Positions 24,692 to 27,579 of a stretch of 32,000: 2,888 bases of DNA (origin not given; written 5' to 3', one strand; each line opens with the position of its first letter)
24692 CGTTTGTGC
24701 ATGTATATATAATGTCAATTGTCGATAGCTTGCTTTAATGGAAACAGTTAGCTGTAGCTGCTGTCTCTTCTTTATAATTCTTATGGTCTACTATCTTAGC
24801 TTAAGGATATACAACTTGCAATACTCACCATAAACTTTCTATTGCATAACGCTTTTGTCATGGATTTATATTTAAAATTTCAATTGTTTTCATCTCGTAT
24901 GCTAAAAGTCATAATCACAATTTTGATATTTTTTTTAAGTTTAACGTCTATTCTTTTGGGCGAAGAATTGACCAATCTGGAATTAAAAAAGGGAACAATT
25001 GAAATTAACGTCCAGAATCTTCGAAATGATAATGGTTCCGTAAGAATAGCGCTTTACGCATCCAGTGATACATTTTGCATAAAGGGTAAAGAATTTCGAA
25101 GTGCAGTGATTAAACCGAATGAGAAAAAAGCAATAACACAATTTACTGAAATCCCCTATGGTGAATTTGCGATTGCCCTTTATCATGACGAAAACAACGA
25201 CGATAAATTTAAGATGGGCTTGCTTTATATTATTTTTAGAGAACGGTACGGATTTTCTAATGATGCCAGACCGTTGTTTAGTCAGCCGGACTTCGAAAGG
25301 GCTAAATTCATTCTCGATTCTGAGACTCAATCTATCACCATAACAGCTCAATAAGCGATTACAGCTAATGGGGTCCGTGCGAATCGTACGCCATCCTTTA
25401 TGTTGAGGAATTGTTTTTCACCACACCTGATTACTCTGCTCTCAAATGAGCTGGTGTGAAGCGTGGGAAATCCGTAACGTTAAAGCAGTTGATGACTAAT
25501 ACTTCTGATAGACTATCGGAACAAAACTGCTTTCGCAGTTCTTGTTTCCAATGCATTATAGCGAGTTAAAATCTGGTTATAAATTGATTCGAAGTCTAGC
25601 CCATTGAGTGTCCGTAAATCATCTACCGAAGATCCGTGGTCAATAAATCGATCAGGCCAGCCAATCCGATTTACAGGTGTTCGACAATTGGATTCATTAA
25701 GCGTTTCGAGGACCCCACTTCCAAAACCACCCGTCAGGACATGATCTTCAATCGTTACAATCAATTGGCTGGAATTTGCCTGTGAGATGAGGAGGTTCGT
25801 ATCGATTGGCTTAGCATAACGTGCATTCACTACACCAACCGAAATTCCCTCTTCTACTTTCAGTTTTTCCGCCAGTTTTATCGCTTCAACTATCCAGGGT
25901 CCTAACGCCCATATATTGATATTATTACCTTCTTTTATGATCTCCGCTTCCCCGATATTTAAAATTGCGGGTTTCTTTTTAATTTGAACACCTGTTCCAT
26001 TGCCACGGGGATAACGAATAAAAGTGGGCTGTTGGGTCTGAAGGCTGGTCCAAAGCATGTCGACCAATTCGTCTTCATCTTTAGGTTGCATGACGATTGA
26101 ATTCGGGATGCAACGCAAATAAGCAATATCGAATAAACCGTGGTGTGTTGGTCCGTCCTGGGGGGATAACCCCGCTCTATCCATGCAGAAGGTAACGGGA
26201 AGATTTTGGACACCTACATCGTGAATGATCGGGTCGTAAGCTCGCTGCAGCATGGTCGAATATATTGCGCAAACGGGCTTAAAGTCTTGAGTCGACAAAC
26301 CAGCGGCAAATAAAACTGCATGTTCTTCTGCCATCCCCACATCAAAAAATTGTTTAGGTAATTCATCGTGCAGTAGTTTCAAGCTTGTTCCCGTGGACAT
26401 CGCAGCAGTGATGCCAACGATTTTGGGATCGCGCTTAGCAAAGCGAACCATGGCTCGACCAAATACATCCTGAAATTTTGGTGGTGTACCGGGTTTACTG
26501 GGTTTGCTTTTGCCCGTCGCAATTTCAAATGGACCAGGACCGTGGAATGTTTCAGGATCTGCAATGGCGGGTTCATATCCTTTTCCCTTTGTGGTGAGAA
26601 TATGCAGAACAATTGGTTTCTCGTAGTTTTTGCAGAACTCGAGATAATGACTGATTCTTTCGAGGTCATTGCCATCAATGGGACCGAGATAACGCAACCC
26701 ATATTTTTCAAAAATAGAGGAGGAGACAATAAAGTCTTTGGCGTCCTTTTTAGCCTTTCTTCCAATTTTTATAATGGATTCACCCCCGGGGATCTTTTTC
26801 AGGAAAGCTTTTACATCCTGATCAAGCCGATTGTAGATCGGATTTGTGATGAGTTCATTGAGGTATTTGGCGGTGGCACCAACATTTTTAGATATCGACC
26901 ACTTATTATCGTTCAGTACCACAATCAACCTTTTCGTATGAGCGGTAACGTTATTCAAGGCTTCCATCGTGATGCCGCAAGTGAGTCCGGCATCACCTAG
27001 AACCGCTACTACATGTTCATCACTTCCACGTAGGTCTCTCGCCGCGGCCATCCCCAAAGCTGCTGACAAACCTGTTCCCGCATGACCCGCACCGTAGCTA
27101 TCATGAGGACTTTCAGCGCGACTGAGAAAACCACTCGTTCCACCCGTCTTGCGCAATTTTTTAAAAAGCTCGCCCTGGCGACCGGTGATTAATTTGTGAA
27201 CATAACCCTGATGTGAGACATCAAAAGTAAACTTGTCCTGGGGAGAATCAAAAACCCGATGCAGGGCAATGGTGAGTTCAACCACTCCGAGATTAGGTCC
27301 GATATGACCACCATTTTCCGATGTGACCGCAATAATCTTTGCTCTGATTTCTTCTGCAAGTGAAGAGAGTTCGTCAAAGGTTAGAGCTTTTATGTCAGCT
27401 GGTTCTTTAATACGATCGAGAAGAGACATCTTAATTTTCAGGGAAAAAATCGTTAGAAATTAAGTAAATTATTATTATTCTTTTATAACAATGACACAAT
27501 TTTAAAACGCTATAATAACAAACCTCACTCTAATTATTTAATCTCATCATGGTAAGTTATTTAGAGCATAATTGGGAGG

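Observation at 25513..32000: CDP-inositol-forming gene pair (MIPS + IPCT-like) inside a hopanoid/isoprenoid block, with no acceptor transferase nearby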

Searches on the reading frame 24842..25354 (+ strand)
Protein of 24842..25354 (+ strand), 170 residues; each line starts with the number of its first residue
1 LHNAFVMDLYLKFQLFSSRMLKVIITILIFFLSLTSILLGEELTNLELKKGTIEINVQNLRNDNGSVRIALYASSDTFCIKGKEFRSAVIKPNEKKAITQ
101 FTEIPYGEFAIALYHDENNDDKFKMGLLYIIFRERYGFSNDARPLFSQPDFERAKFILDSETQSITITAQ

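Call 35: search_protein_families(library=ncbifam, proteins=[window:24842-25354:+], max_evalue=0.00001)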
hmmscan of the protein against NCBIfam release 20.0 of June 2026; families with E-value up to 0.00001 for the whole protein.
window:24842-25354:+ (170 aa): 0 families

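Call 49: search_protein_families(library=pfam, proteins=[window:24842-25354:+], max_evalue=0.001)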
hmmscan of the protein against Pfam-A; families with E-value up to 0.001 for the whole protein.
window:24842-25354:+ (170 aa): 1 family
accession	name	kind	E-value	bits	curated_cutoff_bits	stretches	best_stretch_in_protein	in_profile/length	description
PF09912.14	DUF2141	-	1.2e-26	93.2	24.4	1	55-165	1-111/112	Uncharacterized protein conserved in bacteria (DUF2141)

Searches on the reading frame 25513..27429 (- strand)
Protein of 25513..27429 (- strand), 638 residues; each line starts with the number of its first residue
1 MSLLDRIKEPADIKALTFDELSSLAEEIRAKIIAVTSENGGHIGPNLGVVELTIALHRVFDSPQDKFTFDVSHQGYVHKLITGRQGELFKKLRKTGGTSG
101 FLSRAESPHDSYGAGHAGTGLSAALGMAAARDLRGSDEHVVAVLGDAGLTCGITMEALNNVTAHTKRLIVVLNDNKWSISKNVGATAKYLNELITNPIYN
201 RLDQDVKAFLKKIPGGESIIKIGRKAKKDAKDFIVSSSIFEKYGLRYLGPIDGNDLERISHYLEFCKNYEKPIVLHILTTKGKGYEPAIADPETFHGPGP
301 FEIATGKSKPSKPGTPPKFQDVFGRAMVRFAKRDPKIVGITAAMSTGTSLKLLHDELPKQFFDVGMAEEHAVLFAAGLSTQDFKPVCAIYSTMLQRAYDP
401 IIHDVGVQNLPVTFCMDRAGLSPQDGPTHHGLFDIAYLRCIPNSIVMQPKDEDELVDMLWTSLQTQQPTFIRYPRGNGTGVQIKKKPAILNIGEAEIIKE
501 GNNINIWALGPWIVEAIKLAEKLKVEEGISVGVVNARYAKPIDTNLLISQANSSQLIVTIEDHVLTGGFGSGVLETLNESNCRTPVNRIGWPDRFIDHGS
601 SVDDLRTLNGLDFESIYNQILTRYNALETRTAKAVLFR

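Call 3: search_protein_families(library=pfam, proteins=[window:25513-27429:-], max_evalue=0.01)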
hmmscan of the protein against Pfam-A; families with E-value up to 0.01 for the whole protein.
window:25513-27429:- (638 aa): 6 families
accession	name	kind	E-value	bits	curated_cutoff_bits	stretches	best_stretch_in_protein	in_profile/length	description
PF13292.11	DXP_synthase_N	-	5.8e-106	354.2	21.2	1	4-279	1-274/274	1-deoxy-D-xylulose-5-phosphate synthase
PF02779.29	Transket_pyr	-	8.5e-39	133.4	27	1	318-477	4-171/174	Transketolase, pyrimidine binding domain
PF02780.25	Transketolase_C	-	1.5e-23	83.5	25.9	1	493-613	1-121/124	Transketolase, C-terminal domain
PF02775.26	TPP_enzyme_C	-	1.1e-07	32.2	21.9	1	105-189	18-96/151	Thiamine pyrophosphate enzyme, C-terminal TPP binding domain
PF00456.26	Transketolase_N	-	2.5e-05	23.9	22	0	34-184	16-192/334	Transketolase, thiamine diphosphate binding domain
PF00676.26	E1_dh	-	0.0005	19.6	22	1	115-183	101-169/300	Dehydrogenase E1 component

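Call 4: search_protein_families(library=ncbifam, proteins=[window:25513-27429:-], max_evalue=0.01)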
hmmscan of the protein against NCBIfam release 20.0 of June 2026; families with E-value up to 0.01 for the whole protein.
window:25513-27429:- (638 aa): 13 families
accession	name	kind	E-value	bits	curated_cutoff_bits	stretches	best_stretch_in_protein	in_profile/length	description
TIGR00204.1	dxs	equivalog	9.3e-215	714.7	465.95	1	6-622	3-613/616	1-deoxy-D-xylulose-5-phosphate synthase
NF003933.0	PRK05444.2-2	equivalog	3.8e-181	603.7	395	1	2-624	6-605/606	1-deoxy-D-xylulose-5-phosphate synthase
NF008968.0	PRK12315.1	subfamily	3.1e-145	484.7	510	2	236-621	200-578/582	1-deoxy-D-xylulose-5-phosphate synthase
NF004559.0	PRK05899.2-5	equivalog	3.4e-54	184.2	488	2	320-622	321-622/627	transketolase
NF004556.0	PRK05899.2-2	equivalog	1.4e-31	109.5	575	2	318-621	323-635/639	transketolase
NF006667.0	PRK09212.1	subfamily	2.6e-14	52.8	321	1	425-580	125-279/327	pyruvate dehydrogenase complex E1 component subunit beta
TIGR00232.1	tktlase_bact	equivalog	4.1e-14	51.9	682.25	1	335-537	367-575/654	transketolase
NF004558.0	PRK05899.2-4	equivalog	7.1e-11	41.2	788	1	402-551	434-579/651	transketolase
NF008854.0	PRK11892.1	equivalog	2.1e-09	36.5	454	1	485-578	324-416/464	pyruvate dehydrogenase complex E1 component subunit beta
TIGR03181.1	PDH_E1_alph_x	equivalog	1.2e-08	34.2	411.35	1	118-183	125-190/341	pyruvate dehydrogenase (acetyl-transferring) E1 component subunit alpha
TIGR03182.1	PDH_E1_alph_y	equivalog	1.7e-06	27.2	393.85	1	113-183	108-178/315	pyruvate dehydrogenase (acetyl-transferring) E1 component subunit alpha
NF005470.0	PRK07064.1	equivalog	5.8e-06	25.6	495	1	114-224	406-514/552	thiamine pyrophosphate-binding protein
TIGR00118.1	acolac_lg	equivalog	0.0056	15.2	538.35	1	111-175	406-465/557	biosynthetic-type acetolactate synthase large subunit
